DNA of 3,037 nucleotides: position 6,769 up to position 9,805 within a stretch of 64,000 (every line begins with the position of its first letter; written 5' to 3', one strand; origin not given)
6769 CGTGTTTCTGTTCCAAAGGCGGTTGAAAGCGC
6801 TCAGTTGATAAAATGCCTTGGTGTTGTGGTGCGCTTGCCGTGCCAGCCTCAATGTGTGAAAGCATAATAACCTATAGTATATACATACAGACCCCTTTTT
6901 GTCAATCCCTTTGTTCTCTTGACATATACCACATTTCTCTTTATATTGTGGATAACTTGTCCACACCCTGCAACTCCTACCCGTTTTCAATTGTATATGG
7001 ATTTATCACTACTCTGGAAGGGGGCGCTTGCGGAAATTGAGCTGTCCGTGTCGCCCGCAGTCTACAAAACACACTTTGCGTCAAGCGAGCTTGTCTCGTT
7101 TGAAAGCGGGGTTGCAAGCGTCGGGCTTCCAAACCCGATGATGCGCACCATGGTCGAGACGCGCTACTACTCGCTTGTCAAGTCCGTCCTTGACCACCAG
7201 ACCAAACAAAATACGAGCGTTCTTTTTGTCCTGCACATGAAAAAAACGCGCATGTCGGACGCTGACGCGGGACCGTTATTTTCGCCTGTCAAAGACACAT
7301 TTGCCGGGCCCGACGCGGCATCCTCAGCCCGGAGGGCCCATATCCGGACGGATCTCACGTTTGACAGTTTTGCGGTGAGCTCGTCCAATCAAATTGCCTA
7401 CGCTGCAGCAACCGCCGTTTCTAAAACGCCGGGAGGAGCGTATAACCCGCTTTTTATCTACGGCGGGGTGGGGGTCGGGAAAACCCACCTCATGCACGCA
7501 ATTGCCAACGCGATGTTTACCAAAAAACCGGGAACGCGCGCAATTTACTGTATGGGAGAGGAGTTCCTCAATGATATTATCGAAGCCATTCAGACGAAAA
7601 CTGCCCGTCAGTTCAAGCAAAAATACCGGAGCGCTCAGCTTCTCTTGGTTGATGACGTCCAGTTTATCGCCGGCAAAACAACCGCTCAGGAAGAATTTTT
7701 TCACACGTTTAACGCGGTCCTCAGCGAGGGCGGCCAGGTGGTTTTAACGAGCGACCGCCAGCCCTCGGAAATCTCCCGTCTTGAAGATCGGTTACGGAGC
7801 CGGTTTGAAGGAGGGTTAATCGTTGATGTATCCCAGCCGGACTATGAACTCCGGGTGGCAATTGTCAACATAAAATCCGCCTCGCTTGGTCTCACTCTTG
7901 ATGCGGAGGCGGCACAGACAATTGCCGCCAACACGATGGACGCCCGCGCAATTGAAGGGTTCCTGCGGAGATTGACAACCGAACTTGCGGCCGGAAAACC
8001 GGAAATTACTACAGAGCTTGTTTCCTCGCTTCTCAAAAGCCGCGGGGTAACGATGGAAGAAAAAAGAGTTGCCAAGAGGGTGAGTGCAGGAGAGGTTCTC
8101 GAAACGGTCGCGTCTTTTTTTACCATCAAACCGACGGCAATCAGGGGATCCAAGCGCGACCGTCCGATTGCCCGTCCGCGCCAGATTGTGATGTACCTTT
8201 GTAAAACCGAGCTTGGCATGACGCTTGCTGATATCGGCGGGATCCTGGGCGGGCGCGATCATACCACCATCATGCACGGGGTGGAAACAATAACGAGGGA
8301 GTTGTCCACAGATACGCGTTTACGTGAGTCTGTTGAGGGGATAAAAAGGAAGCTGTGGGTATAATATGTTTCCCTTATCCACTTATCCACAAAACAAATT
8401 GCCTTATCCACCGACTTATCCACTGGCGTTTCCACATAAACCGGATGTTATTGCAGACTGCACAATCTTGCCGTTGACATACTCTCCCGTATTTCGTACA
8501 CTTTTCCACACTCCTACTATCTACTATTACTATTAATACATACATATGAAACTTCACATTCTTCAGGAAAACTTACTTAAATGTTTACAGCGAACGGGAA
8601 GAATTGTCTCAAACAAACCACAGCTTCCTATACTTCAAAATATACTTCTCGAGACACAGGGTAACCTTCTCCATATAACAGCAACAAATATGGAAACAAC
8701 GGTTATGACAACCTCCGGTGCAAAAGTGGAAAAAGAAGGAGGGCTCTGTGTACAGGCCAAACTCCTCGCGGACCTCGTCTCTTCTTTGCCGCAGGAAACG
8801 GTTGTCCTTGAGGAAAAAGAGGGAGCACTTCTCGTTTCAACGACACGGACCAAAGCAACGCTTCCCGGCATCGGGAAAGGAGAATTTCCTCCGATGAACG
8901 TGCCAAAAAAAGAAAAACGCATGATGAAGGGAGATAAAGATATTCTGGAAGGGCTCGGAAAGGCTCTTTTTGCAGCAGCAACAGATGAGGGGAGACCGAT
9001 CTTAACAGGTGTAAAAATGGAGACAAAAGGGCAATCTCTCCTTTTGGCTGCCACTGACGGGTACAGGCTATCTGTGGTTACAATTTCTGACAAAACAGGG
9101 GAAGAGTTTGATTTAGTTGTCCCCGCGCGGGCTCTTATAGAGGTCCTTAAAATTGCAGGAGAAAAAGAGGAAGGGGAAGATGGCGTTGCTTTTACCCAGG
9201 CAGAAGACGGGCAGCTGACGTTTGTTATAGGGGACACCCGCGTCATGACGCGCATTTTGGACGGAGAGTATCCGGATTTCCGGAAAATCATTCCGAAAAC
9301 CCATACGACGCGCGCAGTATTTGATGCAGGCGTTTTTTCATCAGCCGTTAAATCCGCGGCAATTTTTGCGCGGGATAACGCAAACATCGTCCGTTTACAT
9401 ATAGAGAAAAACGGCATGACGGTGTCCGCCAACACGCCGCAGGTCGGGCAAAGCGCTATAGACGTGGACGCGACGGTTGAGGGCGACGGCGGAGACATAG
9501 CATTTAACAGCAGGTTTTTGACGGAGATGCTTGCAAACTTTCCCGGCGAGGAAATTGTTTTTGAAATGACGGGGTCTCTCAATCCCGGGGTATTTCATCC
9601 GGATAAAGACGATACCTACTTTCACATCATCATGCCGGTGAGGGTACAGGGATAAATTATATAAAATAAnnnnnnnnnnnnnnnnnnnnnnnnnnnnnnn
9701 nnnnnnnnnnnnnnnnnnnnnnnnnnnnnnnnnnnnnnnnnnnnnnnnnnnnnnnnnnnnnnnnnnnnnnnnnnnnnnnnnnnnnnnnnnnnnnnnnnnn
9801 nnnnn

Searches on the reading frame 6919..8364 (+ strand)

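Call 7: search_protein_families(library=pfam, proteins=[window:6919-8364:+], max_evalue=0.001)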
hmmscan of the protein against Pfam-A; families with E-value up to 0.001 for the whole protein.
window:6919-8364:+ (481 aa): 10 families
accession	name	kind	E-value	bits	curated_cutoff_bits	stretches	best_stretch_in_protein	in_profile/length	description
PF00308.24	Bac_DnaA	-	1.3e-63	214.4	23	1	144-303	3-162/162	Bacterial DnaA ATPAse domain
PF08299.17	Bac_DnaA_C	-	3.5e-23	81.9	31.5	1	392-458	3-69/69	Bacterial dnaA protein helix-turn-helix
PF00004.35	AAA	-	3.5e-07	31.2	21.2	1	179-297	2-124/131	ATPase family associated with various cellular activities (AAA)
PF01695.23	IstB_IS21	-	4.8e-07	29.9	24.1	1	178-280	95-194/238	IstB-like ATP binding protein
PF01637.24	ATPase_2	-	6.1e-05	23.4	33.2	1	173-356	18-198/225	ATPase domain predominantly from Archaea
PF13191.12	AAA_16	-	9.4e-05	23.4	32.6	1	165-277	14-137/167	AAA ATPase domain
PF11638.13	DnaA_N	-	0.00042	20.4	24.6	1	32-91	3-63/65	DnaA N-terminal domain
PF24883.2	NPHP3_N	-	0.00045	20.9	24.8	0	178-248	25-95/164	Nephrocystin 3, N-terminal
PF13401.12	AAA_22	-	0.00066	20.4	27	0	178-265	8-109/130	AAA domain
PF13173.12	AAA_14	-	0.001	19.5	27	0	176-295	3-114/129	AAA domain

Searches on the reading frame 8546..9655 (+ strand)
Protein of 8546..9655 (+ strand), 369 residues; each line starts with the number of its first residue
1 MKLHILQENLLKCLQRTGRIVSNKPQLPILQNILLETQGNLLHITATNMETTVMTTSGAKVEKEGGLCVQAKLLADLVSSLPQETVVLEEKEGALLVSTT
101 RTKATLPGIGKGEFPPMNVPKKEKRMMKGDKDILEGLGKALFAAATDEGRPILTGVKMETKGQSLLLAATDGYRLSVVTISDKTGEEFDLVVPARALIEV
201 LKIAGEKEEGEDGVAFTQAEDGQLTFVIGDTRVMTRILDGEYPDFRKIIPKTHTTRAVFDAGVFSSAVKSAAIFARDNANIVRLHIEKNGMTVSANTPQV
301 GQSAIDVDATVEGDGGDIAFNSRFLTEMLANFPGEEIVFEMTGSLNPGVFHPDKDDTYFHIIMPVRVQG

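Call 7: search_protein_families(library=pfam, proteins=[window:8546-9655:+], max_evalue=0.001)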
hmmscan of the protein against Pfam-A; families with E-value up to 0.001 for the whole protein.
window:8546-9655:+ (369 aa): 3 families
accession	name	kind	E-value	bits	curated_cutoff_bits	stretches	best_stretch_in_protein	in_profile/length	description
PF00712.24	DNA_pol3_beta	-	2.4e-29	102.4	24.4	2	1-117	1-119/120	DNA polymerase III beta subunit, N-terminal domain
PF02767.21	DNA_pol3_beta_2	-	3.1e-25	89.1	27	1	138-244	12-116/116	DNA polymerase III beta subunit, central domain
PF02768.20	DNA_pol3_beta_3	-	1.1e-22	80.5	27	1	246-366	1-121/121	DNA polymerase III beta subunit, C-terminal domain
